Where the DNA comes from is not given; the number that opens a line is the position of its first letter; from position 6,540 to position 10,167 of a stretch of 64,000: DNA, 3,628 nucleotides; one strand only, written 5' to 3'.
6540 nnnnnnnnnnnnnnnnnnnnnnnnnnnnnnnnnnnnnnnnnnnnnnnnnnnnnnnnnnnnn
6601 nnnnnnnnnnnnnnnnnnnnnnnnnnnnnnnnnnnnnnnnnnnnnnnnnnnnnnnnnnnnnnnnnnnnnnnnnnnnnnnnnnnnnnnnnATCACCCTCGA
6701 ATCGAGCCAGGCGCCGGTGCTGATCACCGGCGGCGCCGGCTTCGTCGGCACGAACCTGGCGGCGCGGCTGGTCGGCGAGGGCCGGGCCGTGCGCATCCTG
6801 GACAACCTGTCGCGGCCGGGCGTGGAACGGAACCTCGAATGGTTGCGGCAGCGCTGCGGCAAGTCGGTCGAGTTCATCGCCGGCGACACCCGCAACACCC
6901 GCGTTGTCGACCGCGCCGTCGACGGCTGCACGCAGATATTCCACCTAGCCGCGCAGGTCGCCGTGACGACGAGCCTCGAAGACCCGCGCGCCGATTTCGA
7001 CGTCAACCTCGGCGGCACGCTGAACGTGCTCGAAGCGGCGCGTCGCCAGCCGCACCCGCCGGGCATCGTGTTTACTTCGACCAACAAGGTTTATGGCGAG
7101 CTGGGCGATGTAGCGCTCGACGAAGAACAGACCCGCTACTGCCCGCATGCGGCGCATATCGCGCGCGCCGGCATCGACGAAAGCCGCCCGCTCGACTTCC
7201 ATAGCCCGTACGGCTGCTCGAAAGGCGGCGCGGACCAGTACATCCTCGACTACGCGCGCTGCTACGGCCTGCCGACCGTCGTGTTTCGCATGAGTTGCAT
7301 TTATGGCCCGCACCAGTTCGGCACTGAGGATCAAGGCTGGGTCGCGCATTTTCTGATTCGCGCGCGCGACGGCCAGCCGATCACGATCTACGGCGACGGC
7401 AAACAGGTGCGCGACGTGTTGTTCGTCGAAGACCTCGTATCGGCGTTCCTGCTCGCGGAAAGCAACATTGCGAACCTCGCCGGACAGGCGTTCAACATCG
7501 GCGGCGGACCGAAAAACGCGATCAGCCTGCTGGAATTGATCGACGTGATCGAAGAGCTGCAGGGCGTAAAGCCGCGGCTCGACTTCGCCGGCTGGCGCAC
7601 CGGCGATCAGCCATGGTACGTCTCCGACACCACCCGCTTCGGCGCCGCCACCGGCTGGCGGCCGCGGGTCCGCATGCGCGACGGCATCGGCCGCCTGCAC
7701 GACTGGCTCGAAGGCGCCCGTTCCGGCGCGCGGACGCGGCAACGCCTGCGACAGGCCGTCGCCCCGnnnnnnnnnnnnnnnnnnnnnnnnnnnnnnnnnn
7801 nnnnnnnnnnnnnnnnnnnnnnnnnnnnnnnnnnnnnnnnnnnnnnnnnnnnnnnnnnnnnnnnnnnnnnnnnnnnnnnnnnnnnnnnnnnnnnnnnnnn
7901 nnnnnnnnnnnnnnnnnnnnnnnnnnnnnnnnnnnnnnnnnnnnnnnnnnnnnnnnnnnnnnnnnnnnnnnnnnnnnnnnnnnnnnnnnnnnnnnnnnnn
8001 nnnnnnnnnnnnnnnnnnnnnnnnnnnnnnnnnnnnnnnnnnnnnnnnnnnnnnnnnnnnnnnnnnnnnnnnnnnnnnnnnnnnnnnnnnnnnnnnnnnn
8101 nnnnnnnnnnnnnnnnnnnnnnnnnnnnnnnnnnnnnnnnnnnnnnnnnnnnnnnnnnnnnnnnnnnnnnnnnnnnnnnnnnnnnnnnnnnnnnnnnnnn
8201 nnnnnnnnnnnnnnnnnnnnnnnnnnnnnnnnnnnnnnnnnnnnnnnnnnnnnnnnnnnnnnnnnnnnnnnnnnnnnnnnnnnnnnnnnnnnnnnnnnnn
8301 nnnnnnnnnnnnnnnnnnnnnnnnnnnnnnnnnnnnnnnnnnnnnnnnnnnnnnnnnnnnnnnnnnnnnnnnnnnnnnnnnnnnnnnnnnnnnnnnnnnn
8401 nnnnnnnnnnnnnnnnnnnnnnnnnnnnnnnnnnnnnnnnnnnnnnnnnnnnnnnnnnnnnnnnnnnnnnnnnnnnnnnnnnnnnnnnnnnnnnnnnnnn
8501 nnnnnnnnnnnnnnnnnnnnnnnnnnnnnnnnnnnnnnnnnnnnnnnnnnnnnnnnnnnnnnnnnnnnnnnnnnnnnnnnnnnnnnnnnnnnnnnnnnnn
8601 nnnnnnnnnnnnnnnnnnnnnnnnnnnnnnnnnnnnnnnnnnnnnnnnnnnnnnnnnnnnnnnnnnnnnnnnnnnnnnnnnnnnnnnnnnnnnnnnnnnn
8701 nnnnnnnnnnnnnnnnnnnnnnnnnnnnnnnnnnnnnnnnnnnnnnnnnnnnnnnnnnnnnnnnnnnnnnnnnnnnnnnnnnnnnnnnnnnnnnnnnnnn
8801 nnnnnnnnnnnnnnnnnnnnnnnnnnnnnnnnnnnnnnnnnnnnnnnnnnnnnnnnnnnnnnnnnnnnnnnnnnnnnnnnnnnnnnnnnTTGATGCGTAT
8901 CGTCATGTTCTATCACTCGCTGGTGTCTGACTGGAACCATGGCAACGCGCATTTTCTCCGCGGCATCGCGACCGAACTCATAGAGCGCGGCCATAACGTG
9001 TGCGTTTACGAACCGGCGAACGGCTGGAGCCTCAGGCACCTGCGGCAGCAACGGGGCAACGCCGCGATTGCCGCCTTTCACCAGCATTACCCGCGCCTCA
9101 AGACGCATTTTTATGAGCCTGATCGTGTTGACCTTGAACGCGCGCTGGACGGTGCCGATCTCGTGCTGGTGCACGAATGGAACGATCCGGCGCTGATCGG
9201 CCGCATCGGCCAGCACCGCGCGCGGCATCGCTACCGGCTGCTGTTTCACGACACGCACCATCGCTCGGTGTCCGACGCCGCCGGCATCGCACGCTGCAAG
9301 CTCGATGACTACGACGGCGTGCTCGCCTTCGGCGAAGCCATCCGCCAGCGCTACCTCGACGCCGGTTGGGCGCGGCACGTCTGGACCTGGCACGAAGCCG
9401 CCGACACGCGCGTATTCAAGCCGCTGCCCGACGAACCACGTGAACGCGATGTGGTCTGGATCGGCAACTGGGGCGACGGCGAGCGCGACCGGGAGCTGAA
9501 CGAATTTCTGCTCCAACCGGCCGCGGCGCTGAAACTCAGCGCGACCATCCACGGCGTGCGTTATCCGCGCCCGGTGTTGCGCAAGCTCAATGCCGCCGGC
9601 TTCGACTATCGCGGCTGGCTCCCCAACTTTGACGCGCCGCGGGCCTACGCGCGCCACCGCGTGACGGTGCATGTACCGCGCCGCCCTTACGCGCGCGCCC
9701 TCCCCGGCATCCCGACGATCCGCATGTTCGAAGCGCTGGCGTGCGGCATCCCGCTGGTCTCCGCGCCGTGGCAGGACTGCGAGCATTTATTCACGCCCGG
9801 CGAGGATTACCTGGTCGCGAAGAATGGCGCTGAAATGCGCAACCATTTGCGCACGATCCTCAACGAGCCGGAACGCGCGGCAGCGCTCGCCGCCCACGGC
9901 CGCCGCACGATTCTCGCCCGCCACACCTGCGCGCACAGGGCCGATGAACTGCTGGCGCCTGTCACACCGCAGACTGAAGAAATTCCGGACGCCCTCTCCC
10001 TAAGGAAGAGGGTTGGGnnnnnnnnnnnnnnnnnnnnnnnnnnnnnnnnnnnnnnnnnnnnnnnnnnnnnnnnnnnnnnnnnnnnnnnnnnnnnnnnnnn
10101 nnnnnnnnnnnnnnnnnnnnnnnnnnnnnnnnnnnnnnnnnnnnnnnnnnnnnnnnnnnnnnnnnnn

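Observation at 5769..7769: Cytoplasmic clan GH-A glycoside-hydrolase-like domain fused to an SDR sugar-nucleotide epimerase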

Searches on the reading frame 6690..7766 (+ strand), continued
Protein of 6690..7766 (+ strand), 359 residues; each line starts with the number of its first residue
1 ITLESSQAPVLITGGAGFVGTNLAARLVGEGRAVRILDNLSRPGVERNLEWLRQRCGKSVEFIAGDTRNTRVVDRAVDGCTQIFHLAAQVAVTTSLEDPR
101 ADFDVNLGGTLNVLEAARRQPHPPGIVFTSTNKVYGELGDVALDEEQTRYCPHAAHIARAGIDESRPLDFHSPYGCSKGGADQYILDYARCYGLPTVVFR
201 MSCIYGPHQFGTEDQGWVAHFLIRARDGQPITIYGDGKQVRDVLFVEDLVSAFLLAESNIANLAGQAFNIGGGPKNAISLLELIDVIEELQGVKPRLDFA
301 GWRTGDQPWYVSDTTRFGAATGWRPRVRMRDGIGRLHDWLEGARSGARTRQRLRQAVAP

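Call 76: find_encoding_contigs(protein=P0121, flank=10000, max_places=1)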
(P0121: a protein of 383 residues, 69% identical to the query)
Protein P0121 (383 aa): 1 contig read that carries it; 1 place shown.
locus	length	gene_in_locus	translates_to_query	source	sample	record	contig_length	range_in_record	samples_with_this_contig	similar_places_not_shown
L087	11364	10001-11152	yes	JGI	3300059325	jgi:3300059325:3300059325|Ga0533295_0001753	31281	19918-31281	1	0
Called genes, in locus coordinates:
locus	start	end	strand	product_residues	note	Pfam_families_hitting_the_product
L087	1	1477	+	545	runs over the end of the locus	PF00144:Beta-lactamase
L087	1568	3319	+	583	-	PF00515:TPR_1 (faint), PF07719:TPR_2 (faint), PF13181:TPR_8 (faint), PF13432:TPR_16 (weak), PF13424:TPR_12, PF13432:TPR_16, PF14559:TPR_19, PF13844:Glyco_transf_41, +5 more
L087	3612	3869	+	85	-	-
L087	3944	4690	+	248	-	PF17645:Amdase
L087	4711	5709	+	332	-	-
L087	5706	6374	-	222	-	PF00300:His_Phos_1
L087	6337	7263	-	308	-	PF11790:Glyco_hydro_cc (faint)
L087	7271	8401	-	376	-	PF01658:Inos-1-P_synth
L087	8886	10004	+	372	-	PF01073:3Beta_HSD, PF01370:Epimerase, PF02719:Polysacc_synt_2, PF05368:NmrA, PF13460:NAD_binding_10, PF16363:GDP_Man_Dehyd, PF01370:Epimerase, PF16363:GDP_Man_Dehyd, +3 more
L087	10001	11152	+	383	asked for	PF00106:adh_short (faint), PF01073:3Beta_HSD, PF01370:Epimerase, PF02719:Polysacc_synt_2, PF04321:RmlD_sub_bind, PF07993:NAD_binding_4, PF08659:KR (weak), PF16363:GDP_Man_Dehyd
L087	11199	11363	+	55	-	?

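Call 77: find_encoding_contigs(protein=P0137, flank=10000, max_places=1)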
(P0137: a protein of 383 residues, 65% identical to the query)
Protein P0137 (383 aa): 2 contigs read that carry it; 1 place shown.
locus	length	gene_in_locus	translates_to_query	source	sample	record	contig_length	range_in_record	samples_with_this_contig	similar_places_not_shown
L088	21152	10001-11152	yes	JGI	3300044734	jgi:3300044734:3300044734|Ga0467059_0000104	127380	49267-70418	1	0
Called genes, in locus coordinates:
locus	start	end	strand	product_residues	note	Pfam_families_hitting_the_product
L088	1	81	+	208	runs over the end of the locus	-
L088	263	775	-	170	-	PF01408:GFO_IDH_MocA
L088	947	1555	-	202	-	PF13472:Lipase_GDSL_2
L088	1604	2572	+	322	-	PF00248:Aldo_ket_red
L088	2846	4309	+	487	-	-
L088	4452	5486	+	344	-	-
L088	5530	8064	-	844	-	PF07719:TPR_2 (faint), PF13374:TPR_10 (faint), PF24885:TPR_NPHP3 (faint), PF00515:TPR_1 (faint), PF13181:TPR_8 (faint), PF13424:TPR_12, PF17874:TPR_MalT, PF13424:TPR_12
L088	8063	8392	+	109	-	-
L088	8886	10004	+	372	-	PF01073:3Beta_HSD, PF01370:Epimerase, PF02719:Polysacc_synt_2, PF05368:NmrA, PF07993:NAD_binding_4, PF13460:NAD_binding_10, PF16363:GDP_Man_Dehyd, PF01370:Epimerase, +4 more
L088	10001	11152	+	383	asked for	PF01370:Epimerase, PF02719:Polysacc_synt_2 (weak), PF04321:RmlD_sub_bind, PF01073:3Beta_HSD, PF07993:NAD_binding_4, PF16363:GDP_Man_Dehyd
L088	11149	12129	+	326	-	PF08240:ADH_N, PF00107:ADH_zinc_N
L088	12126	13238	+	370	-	PF13439:Glyco_transf_4, PF13579:Glyco_trans_4_4, PF00534:Glycos_transf_1, PF13692:Glyco_trans_1_4, PF13524:Glyco_trans_1_2 (weak)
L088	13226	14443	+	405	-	PF13692:Glyco_trans_1_4 (faint), PF13524:Glyco_trans_1_2, PF00534:Glycos_transf_1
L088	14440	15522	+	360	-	PF13524:Glyco_trans_1_2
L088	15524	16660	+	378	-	PF13524:Glyco_trans_1_2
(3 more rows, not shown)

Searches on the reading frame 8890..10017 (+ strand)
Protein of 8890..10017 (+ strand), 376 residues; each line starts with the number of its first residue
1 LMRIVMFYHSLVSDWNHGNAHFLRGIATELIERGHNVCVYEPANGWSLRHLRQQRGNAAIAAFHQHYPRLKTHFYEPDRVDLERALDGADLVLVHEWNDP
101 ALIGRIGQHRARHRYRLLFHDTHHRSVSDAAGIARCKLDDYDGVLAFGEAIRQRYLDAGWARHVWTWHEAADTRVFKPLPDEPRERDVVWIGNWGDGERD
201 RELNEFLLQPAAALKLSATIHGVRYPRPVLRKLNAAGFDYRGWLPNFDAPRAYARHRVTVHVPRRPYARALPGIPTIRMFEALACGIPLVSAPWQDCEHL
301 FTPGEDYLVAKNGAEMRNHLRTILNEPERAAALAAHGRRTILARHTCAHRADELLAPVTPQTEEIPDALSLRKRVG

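Call 4: search_protein_families(library=pfam, proteins=[window:8890-10017:+], max_evalue=0.1)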
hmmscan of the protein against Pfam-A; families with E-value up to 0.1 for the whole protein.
window:8890-10017:+ (376 aa): 4 families
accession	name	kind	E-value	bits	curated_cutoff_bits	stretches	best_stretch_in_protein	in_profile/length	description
PF13524.12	Glyco_trans_1_2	-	1.2e-39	135.9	25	1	202-356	2-144/144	Glycosyl transferase-like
PF13692.12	Glyco_trans_1_4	-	0.00022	22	27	1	210-325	23-141/142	Glycosyl transferases group 1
PF00534.26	Glycos_transf_1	-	0.0022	18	26.4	1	277-339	107-171/172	Glycosyl transferases group 1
PF17900.6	Peptidase_M1_N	-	0.069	13.7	25.8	0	239-266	126-153/186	Peptidase M1 N-terminal domain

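Call 6: search_protein_families(library=ncbifam, proteins=[window:8890-10017:+], max_evalue=1)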
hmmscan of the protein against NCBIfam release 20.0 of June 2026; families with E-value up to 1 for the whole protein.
window:8890-10017:+ (376 aa): 6 families
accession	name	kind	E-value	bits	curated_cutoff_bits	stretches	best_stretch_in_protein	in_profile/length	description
NF041876.1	EPS_EpsE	equivalog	8.4e-06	25.3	400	1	279-353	312-388/389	exopolysaccharide biosynthesis GT4 family glycosyltransferase EpsE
TIGR03087.1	stp1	hypoth_equivalog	0.007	15.6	316.65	1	278-349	314-385/397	TIGR03087 family PEP-CTERM/XrtA system glycosyltransferase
TIGR04047.1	MSMEG_0565_glyc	hypoth_equivalog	0.0078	15.3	259.85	1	279-353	293-366/373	MSMEG_0565 family glycosyltransferase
NF038298.1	EPS_HpsO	equivalog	0.023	13.5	575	1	279-355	305-381/388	hormogonium polysaccharide biosynthesis glycosyltransferase HpsO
NF038229.1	Glyco4_Geo_Pelo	equivalog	0.028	13.4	400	1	279-353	254-328/338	GPMC system family 4 glycosyltransferase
NF047684.1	TeichurnBiosyTuaC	equivalog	0.23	10.3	550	1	273-354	301-382/391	teichuronic acid biosynthesis protein TuaC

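Call 56: search_solved_structures(query=window:8890-10017:+, max_evalue=0.01)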
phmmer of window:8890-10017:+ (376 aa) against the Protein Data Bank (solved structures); distinct sequences matched with E-value up to 0.01: 0.
